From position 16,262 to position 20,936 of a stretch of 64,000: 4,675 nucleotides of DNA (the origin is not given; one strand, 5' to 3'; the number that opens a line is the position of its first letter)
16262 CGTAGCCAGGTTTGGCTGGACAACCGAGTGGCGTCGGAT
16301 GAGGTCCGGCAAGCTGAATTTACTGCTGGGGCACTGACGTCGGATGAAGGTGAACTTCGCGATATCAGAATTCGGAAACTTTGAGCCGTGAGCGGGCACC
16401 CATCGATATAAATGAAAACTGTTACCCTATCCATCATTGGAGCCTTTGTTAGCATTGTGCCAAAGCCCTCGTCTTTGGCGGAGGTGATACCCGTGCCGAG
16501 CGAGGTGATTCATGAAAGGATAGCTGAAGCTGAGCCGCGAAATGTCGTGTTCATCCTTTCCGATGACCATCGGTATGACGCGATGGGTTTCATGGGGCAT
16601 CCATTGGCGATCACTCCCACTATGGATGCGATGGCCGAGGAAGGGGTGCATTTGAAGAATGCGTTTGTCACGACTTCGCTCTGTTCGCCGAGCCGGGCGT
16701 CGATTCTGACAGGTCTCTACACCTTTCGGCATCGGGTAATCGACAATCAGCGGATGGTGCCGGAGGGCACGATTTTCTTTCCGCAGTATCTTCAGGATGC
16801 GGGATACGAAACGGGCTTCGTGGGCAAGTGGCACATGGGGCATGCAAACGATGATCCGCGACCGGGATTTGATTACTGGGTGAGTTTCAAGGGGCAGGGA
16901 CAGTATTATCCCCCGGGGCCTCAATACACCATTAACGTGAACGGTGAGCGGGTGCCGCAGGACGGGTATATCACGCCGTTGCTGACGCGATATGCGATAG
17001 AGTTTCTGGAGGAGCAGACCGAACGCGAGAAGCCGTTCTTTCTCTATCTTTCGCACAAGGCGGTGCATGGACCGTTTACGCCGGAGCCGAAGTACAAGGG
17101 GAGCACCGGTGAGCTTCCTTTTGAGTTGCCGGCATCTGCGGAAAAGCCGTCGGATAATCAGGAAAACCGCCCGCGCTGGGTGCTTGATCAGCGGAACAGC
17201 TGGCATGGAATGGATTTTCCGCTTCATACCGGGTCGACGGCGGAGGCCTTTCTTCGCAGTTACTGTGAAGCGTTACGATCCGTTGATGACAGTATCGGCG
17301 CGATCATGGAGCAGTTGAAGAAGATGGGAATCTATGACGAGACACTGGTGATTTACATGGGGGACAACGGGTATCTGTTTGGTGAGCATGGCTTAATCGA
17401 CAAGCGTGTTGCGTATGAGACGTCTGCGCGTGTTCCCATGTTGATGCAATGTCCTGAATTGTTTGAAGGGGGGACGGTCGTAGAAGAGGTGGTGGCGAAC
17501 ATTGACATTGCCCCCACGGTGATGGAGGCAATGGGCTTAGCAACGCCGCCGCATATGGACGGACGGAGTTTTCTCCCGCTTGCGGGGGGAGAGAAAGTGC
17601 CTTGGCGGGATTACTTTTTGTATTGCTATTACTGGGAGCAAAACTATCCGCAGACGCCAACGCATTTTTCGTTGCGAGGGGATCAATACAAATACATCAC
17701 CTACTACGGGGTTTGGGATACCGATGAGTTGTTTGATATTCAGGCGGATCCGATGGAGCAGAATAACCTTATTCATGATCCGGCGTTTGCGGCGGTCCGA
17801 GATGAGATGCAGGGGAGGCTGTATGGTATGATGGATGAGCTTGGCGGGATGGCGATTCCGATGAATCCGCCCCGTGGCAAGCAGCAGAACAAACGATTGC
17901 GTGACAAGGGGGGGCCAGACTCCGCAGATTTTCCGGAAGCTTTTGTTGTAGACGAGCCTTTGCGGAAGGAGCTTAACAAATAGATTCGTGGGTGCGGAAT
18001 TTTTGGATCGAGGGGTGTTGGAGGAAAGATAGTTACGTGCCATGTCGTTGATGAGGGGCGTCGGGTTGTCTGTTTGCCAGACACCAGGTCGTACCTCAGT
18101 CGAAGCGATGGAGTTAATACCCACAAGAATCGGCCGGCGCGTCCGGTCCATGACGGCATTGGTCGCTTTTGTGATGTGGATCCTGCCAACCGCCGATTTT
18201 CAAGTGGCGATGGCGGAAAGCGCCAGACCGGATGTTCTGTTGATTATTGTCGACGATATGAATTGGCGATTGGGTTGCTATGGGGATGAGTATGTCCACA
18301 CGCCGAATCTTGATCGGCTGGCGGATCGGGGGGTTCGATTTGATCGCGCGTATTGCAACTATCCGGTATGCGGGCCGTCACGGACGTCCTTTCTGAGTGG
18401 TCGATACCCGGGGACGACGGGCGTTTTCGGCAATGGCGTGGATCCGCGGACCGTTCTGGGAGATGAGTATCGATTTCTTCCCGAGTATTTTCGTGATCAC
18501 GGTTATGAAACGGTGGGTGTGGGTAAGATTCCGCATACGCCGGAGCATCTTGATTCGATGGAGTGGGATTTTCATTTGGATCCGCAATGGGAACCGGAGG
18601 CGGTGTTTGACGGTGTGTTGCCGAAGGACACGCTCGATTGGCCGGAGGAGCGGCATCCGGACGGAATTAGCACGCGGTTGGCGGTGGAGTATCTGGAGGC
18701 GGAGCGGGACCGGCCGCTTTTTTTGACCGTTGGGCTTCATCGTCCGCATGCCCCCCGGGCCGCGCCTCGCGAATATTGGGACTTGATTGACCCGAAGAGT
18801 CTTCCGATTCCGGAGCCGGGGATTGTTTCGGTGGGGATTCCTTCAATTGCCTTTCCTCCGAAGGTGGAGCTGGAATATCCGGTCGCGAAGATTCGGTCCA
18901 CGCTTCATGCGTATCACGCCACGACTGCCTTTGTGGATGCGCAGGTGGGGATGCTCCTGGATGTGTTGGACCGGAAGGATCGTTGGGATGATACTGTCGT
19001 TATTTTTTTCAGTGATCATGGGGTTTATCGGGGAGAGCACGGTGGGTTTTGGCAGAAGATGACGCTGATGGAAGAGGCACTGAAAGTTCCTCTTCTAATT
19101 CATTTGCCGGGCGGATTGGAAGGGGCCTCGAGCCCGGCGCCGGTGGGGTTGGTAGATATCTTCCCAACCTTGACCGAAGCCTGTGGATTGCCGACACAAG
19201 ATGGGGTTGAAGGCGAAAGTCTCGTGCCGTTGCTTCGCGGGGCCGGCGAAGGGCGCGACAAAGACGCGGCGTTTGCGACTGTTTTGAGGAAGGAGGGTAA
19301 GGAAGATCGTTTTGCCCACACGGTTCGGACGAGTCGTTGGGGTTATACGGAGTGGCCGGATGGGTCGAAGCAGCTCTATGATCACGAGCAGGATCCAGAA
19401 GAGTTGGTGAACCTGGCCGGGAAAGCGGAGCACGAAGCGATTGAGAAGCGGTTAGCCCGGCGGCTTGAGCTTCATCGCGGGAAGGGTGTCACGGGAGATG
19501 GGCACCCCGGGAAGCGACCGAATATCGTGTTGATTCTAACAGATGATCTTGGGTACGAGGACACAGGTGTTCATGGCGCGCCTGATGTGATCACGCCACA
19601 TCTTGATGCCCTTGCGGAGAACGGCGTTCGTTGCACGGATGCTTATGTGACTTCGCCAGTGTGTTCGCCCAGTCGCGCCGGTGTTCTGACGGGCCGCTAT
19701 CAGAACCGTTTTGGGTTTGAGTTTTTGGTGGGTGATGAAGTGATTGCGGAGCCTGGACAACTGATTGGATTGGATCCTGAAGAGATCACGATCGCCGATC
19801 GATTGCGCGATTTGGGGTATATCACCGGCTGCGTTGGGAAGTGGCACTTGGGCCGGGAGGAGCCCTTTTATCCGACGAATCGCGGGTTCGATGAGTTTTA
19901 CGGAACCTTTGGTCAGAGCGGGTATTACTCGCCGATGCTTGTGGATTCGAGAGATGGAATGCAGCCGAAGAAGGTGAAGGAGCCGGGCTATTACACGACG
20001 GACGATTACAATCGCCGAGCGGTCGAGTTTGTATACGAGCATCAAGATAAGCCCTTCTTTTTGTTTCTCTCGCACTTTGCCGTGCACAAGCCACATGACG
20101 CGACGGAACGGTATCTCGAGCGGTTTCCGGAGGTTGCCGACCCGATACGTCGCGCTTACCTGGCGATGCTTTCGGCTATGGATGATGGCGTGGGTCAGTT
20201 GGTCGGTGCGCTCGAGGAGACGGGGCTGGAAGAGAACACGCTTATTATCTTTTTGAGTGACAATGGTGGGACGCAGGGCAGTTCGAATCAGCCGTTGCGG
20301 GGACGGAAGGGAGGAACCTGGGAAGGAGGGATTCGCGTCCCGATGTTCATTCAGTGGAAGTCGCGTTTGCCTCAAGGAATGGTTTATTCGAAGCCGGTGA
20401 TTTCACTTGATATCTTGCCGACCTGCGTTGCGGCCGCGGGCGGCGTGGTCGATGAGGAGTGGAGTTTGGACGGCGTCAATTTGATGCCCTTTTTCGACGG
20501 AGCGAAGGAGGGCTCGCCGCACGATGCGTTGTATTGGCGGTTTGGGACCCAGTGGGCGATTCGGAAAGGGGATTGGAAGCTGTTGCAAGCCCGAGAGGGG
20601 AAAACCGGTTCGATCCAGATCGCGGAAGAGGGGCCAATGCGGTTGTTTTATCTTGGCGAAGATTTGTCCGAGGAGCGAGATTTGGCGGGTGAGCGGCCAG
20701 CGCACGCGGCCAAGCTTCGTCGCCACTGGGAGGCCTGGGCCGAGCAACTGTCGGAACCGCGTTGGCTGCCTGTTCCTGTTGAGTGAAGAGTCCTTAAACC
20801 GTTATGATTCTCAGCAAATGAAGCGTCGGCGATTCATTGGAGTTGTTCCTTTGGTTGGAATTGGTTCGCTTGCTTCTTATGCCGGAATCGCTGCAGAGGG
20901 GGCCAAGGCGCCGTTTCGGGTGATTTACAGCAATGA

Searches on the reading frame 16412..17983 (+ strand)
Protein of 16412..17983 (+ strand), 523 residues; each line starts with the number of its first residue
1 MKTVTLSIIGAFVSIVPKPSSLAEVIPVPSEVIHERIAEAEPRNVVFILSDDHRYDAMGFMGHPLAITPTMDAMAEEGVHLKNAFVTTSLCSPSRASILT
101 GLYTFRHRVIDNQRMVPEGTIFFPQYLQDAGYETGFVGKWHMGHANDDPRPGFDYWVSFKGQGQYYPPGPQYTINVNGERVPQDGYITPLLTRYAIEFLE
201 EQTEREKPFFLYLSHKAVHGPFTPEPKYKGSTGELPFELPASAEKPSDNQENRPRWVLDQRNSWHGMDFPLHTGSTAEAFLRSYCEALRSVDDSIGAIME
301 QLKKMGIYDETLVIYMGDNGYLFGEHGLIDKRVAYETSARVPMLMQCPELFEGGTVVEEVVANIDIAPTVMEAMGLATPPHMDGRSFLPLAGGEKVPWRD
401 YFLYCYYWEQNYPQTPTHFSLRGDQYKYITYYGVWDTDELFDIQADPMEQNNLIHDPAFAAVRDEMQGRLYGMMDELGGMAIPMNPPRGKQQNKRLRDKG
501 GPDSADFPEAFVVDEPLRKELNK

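Call 67: search_protein_families(library=pfam, proteins=[window:16412-17983:+], max_evalue=1)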
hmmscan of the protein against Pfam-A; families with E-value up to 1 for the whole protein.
window:16412-17983:+ (523 aa): 5 families
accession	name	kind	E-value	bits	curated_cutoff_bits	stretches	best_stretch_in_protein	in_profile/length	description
PF00884.28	Sulfatase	-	1.5e-59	202.2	25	1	43-375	1-300/301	Sulfatase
PF16347.10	SGSH_C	-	3.4e-40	138.2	29.3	1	324-472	1-150/154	N-sulphoglucosamine sulphohydrolase, C-terminal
PF01663.27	Phosphodiest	-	6.1e-13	49.5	23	2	47-134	3-85/342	Type I phosphodiesterase / nucleotide pyrophosphatase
PF02995.22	DUF229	-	0.00061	19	25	1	282-326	304-348/496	Protein of unknown function (DUF229)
PF07394.17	DUF1501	-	0.02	14.5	27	1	287-319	267-299/390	Protein of unknown function (DUF1501)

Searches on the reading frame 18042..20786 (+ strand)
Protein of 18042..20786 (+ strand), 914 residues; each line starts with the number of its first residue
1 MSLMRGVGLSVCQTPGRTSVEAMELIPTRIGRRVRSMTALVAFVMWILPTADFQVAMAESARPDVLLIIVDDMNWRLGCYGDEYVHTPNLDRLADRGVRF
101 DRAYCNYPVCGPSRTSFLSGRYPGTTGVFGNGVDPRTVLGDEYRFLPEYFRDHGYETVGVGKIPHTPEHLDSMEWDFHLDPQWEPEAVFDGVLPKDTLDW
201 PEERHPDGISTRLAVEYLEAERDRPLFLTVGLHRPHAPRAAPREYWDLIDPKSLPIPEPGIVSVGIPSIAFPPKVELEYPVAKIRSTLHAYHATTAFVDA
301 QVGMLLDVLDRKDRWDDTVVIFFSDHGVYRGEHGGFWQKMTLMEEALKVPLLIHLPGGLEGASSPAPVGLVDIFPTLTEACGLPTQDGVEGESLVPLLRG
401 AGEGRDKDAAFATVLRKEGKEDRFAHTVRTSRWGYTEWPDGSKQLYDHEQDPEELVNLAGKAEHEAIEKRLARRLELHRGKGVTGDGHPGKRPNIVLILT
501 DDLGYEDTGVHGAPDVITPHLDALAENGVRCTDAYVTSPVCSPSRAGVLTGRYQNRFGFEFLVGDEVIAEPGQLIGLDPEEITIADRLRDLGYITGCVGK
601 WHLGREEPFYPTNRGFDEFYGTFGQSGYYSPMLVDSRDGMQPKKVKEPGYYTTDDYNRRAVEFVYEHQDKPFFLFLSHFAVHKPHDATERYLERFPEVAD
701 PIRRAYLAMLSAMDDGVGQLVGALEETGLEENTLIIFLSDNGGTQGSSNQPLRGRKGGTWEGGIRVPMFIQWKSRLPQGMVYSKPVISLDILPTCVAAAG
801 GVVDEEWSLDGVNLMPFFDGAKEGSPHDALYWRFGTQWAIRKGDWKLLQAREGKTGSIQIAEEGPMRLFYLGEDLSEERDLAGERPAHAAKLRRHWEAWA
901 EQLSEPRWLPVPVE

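Call 8: search_protein_families(library=pfam, proteins=[window:18042-20786:+], max_evalue=0.001)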
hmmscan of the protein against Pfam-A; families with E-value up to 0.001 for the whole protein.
window:18042-20786:+ (914 aa): 6 families
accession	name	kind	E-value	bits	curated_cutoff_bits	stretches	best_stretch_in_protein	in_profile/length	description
PF00884.28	Sulfatase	-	4.3e-107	358.3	25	2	493-800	1-300/301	Sulfatase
PF16347.10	SGSH_C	-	1.1e-22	81.3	29.3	1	331-477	1-150/154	N-sulphoglucosamine sulphohydrolase, C-terminal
PF01663.27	Phosphodiest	-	2.3e-21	77.2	23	2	65-133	1-67/342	Type I phosphodiesterase / nucleotide pyrophosphatase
PF02995.22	DUF229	-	1.3e-09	37.7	25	1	287-348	302-361/496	Protein of unknown function (DUF229)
PF07394.17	DUF1501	-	0.0002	21.1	27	0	710-746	268-304/390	Protein of unknown function (DUF1501)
PF14707.11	Sulfatase_C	-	0.00085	20.3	30.9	0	830-902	6-92/127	C-terminal region of aryl-sulfatase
